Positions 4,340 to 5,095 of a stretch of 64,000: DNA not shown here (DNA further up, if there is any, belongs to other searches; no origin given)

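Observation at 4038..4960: Unclassified Rhs C-terminal toxin domain paired with a membrane-anchored immunity candidate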

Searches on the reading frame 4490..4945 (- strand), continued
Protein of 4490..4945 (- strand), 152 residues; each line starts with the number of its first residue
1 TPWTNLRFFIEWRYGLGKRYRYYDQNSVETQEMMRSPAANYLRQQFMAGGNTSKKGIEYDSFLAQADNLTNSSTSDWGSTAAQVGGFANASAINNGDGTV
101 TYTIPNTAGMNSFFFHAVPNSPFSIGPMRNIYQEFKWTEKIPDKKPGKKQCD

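Call 53: find_related_loci(query=A1, collection=genome_contigs, flank=3000)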
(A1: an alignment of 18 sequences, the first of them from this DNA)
Query A1 (152 aa) in genome_contigs; peptide patterns used: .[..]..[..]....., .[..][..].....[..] (x = any residue, [..] = any of these).
111 stretches matched a pattern; 13 encode a relative of the query (tblastn E <= 1e-3); 13 distinct loci.
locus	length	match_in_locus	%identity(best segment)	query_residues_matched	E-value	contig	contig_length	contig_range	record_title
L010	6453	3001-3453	53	1-152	6e-41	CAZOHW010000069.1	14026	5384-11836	MAG TPA_asm: uncultured Nitrospira sp. isolate SRP093762_co1_97 genome assembly, contig: NODE_2570_length_14026_cov_7.73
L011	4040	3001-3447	49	1-149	4e-40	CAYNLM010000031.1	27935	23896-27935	MAG TPA_asm: uncultured Nitrospira sp. isolate SRP093762_co1_58 genome assembly, contig: NODE_1020_length_27935_cov_9.20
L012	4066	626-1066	50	4-151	6e-39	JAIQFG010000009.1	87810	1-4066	MAG: Terriglobia bacterium isolate SRVP_21 SR-VP_26_10_2019_C_20cm_scaffold_549, whole genome shotgun sequence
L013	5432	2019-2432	48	4-142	2e-36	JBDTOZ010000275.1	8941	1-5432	MAG: Acidobacteriota bacterium isolate cluster3_bin.186 NODE_37145_length_8941_cov_66.402768, whole genome shotgun seque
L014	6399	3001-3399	47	9-141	4e-32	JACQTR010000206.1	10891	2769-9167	MAG: Chloroflexi bacterium isolate NC_groundwater_1416_Ag_S-0.65um_53_17 S_p65_S5_coassembly_k141_5116542, whole genome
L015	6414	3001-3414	45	4-141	7e-31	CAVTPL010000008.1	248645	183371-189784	MAG: Pirellulales bacterium isolate MFD00905.bin.3.507 genome assembly, contig: contig_39667, whole genome shotgun seque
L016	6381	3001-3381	44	21-147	9e-26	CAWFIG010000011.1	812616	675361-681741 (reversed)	MAG: uncultured Planctomycetia bacterium isolate MFD02416.bin.2.188 genome assembly, contig: contig_12651, whole genome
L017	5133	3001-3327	44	4-112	3e-24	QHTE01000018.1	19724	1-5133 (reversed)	MAG: Candidatus Rokuibacteriota bacterium isolate AR14 14_1009_16_40cm_scaffold_4861_curated, whole genome shotgun seque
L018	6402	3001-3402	35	4-142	3e-21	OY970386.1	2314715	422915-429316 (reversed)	MAG: uncultured Chloroflexia bacterium isolate MFD03726.bin.c.14 genome assembly, chromosome: 1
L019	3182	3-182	55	90-149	2e-17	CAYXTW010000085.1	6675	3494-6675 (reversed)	MAG TPA_asm: uncultured Ignavibacteriaceae bacterium isolate binchicken_co89_533 genome assembly, contig: NODE_24338_len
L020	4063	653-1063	29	3-142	1e-14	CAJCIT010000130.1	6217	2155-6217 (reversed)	Acidobacteriaceae bacterium isolate BOG_genome_mining.201 genome assembly, contig: k141_1129722, whole genome shotgun se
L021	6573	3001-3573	27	4-144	1e-11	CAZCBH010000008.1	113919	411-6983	MAG TPA_asm: uncultured Candidatus Obscuribacterales bacterium isolate SRP329715_co1_382 genome assembly, contig: NODE_1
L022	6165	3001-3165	44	100-152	7e-10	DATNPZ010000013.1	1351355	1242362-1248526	MAG TPA_asm: Drouetiella sp. isolate SMAG_U16494 k141_20890, whole genome shotgun sequence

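Call 56: predict_structure(alignment_id=A2)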
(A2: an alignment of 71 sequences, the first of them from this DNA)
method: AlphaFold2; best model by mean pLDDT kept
length: 152 residues; sequences in the alignment: 71
mean_pLDDT: 88.0   pTM: 0.81
mean pLDDT of the five models: 88.0, 87.9, 85.2, 84.9, 81.7
residues with pLDDT >= 90: 95; 70-90: 44; 50-70: 13; < 50: 0
segments of 3 or more residues with pLDDT < 50: none
pLDDT, mean of each block of 10 residues (from residue 1): 87 94 97 94 95 95 75 69 85 97 95 83 92 97 72 58
secondary structure, 60 per line:
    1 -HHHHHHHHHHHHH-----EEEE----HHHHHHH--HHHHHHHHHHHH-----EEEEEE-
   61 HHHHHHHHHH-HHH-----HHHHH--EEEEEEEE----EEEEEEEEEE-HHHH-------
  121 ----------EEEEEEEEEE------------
elements in order: H2-14 E20-23 H28-34 H37-48 E54-59 H61-70 H80-84 E87-94 E99-108 H110-113 E131-140

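Call 59: fold_search(model_id=the predicted structure, library=pdb)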
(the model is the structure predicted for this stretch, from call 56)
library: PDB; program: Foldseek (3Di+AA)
matches with E <= 10: 224; with E <= 0.001: 0
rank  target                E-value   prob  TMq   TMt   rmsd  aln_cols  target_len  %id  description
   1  4n58_A                7.7e-03  0.84  0.34  0.22   9.1       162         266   13  Crystal Structure of Pectocin M2 at 1.86 Angstroms (released 2014-06-04)
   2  4n59_B                1.8e-02  0.54  0.30  0.20   9.2       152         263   15  The Crystal Structure of Pectocin M2 at 2.3 Angstroms (released 2014-06-04)
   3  4n58_B                2.9e-02  0.47  0.31  0.20   9.9       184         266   13  Crystal Structure of Pectocin M2 at 1.86 Angstroms (released 2014-06-04)
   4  8jc1_A                5.9e-02  0.14  0.23  0.15  10.9       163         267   12  Crystal structure of Pectocin M1 from Pectobacterium carotovorum (released 2024-09-04)
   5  2xtr_A                9.4e-02  0.25  0.29  0.20   9.3       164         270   10  Structure of the P176A Colicin M mutant from E. coli (released 2010-12-22)
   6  4n59_A                1.5e-01  0.20  0.29  0.19   8.9       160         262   14  The Crystal Structure of Pectocin M2 at 2.3 Angstroms (released 2014-06-04)
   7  4fzl_A                1.7e-01  0.16  0.30  0.22   9.0       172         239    9  High resolution structure of truncated bacteriocin syringacin M from Pseudomonas syringae pv. tomato DC3000 (released 2012-10-03)
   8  4fzm                  1.8e-01  0.08  0.17  0.11   9.5       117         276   11  Crystal structure of the bacteriocin syringacin M from Pseudomonas syringae pv. tomato DC3000 (released 2012-10-03)
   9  4fzl_B                2.4e-01  0.10  0.24  0.18  10.5       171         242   12  High resolution structure of truncated bacteriocin syringacin M from Pseudomonas syringae pv. tomato DC3000 (released 2012-10-03)
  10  4fzn                  4.9e-01  0.08  0.28  0.18  10.2       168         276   11  Crystal structure of syringacin M mutant D232A from Pseudomonas syringae pv. tomato DC3000 (released 2012-10-03)
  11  6kko_A                7.8e-01  0.06  0.17  0.15  12.1       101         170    7  The crystal structure of SiaB-SiaC complex from Pseudomonas aeruginosa (released 2020-06-10)
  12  6gnx_A                1.1e+00  0.06  0.17  0.25  10.9       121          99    6  Crystal structure of the MAJIN-TERB2 heterotetrameric complex - selenomethionine derivative (released 2018-12-12)
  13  8sv7_A                1.1e+00  0.06  0.20  0.12  15.4       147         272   14  The 1.53 Angstrom structure of human Tango2 (released 2024-06-26)
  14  2xtq_A                1.2e+00  0.09  0.33  0.22   8.9       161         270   10  Structure of the P107A Colicin M mutant from E. coli (released 2010-12-22)
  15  8t9d_I                1.2e+00  0.05  0.13  0.03   7.9        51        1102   14  CryoEM structure of TR-TRAP (released 2024-07-03)
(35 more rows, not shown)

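Call 64: fold_search(model_id=the predicted structure, library=viral)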
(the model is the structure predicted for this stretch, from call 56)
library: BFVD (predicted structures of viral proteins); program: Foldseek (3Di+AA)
matches with E <= 10: 309; with E <= 0.001: 0
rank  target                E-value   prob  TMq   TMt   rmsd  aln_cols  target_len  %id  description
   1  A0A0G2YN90            8.3e-02  0.18  0.24  0.13  11.6       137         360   11  L2 (Fragment) [Kappapapillomavirus 2]
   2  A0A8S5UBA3            1.7e-01  0.07  0.20  0.06  15.9       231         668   12  Tail protein [Caudovirales sp. ctcT39]
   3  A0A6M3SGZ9            2.4e-01  0.13  0.25  0.21  16.4       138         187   10  L2 (Fragment) [Human papillomavirus 35]
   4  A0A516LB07            3.3e-01  0.18  0.37  0.17   9.2       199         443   13  (no name in the UniProt tables at hand)
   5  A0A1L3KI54            3.8e-01  0.03  0.12  0.06  16.8        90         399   14  Maturation protein [Beihai levi-like virus 22]
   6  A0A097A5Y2            4.0e-01  0.14  0.27  0.11  10.6       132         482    6  L2 [Bos taurus papillomavirus 7]
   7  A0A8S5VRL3            4.6e-01  0.12  0.21  0.31  14.6       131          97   12  (no name in the UniProt tables at hand)
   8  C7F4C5                5.6e-01  0.11  0.21  0.05   7.9        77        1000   12  (no name in the UniProt tables at hand)
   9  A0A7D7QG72            5.6e-01  0.10  0.27  0.12  10.3       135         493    7  (no name in the UniProt tables at hand)
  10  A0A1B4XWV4            6.4e-01  0.11  0.24  0.31  10.4       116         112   11  Uncharacterized protein [Tenacibaculum phage pT24]
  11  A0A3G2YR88            8.3e-01  0.11  0.35  0.25   8.9       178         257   15  Uncharacterized protein [Lentibacter phage vB_LenP_ICBM3]
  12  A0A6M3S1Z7            8.3e-01  0.08  0.26  0.17  12.3       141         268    8  L2 (Fragment) [Human papillomavirus 35]
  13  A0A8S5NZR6            8.3e-01  0.06  0.21  0.24  14.0       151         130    7  Uncharacterized protein [Myoviridae sp. ctLnO19]
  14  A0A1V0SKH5            9.5e-01  0.02  0.12  0.07  14.7        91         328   12  Store-operated calcium entry-associated regulatory factor [Klosneuvirus KNV1]
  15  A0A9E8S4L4            9.5e-01  0.02  0.14  0.16  10.7       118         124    8  (no name in the UniProt tables at hand)
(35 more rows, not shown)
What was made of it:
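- Tried and rejected: Foldseek against BFVD gave nothing (call 64).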

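Call 73: search_protein_families(library=pfam, proteins=[P0112, P0154, P0150, P0130, P0100, P0097, P0077, P0102, P0146, P0093], max_evalue=0.001)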
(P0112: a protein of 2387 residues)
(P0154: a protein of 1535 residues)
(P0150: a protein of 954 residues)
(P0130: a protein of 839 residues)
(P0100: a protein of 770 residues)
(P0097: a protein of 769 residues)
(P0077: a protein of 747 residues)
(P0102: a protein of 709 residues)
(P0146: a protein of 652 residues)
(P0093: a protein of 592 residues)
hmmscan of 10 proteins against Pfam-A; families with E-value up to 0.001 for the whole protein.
P0112 (2387 aa): 4 families
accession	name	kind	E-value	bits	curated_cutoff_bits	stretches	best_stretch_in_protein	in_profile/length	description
PF05593.20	RHS_repeat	-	2.1e-20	73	22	2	1089-1123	3-37/38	RHS Repeat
PF03534.18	SpvB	-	4.6e-07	29.8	22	1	44-226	3-179/287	Salmonella virulence plasmid 65kDa B protein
PF13517.12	FG-GAP_3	-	2.5e-06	28.4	26.9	1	364-433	1-60/61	FG-GAP-like repeat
PF12256.14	TcdB_toxin_midN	-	3.4e-06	26.9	24.8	1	722-847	33-166/181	Insecticide toxin TcdB middle/N-terminal region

P0154 (1535 aa): 4 families
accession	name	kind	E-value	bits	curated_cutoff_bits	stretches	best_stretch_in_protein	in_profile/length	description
PF05593.20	RHS_repeat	-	3.7e-87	285.7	22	9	785-821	1-37/38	RHS Repeat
PF03527.20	RHS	-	3.3e-05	24.1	27.9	0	1276-1313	1-37/38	RHS protein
PF07661.19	MORN_2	-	6.5e-05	23.1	29.6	0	586-601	5-20/22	MORN repeat variant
PF20148.4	DUF6531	-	0.00012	22.8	24.1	1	253-324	3-62/74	Domain of unknown function (DUF6531)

P0150 (954 aa): 2 families
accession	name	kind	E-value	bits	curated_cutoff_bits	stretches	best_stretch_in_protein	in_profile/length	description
PF05593.20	RHS_repeat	-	1.4e-36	124.5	22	2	54-84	7-37/38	RHS Repeat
PF03527.20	RHS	-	0.00035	20.8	27.9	0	668-699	1-32/38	RHS protein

P0130 (839 aa): 1 family
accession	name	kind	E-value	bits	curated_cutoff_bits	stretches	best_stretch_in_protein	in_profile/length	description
PF05593.20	RHS_repeat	-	3.3e-26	91.5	22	2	219-255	1-36/38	RHS Repeat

P0100 (770 aa): 1 family
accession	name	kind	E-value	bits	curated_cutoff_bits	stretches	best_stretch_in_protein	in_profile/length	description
PF05593.20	RHS_repeat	-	0.00037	21.3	22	1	346-379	1-33/38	RHS Repeat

P0097 (769 aa): 1 family
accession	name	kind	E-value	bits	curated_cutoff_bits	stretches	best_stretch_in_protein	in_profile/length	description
PF05593.20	RHS_repeat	-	0.00084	20.1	22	0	89-105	15-31/38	RHS Repeat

P0077 (747 aa): 2 families
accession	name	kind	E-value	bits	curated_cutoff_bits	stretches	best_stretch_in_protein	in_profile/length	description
PF05593.20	RHS_repeat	-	6e-16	58.8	22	2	287-311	4-28/38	RHS Repeat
PF25023.1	TEN_YD-shell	-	4.3e-05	22.2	50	1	439-548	757-866/909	Teneurin YD-shell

P0102 (709 aa): 0 families

P0146 (652 aa): 2 families
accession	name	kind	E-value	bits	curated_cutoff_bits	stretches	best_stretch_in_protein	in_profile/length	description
PF05593.20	RHS_repeat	-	3.6e-17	62.7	22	0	332-364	1-33/38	RHS Repeat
PF09136.16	Glucodextran_B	-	2.2e-05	24.7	27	1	243-303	19-81/83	Glucodextranase, domain B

P0093 (592 aa): 0 families

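Call 82: search_dna_similar(query=window:4490-4945:-, collection=plasmids, mode=protein, max_evalue=0.01)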
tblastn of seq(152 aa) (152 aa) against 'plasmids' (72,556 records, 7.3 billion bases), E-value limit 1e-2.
No match.

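Call 84: find_related_loci(query=A1, collection=viral_contigs, flank=4000)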
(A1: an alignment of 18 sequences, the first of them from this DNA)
Query A1 (152 aa) in viral_contigs; peptide patterns used: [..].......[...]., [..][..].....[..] (x = any residue, [..] = any of these).
104 stretches matched a pattern, but none encodes a relative of the query by tblastn (E <= 1e-3).

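Call 92: search_solved_structures(query=A2, max_evalue=10)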
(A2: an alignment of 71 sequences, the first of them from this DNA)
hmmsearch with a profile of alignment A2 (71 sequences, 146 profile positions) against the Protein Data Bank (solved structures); distinct sequences matched with E-value up to 10: 5.
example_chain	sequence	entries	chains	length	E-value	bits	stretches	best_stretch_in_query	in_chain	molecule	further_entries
9m8o_G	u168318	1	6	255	0.15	15.3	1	75-109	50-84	Gp15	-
6m4l_A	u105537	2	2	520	0.47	13.7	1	85-106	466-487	Alpha-amylase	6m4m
6m4k_A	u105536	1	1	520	0.48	13.7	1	85-106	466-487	Alpha-amylase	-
8zkk_p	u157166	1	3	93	0.76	13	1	66-103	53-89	gp13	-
4c9g_A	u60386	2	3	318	1.1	12.5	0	6-46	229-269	ADP, ATP CARRIER PROTEIN 2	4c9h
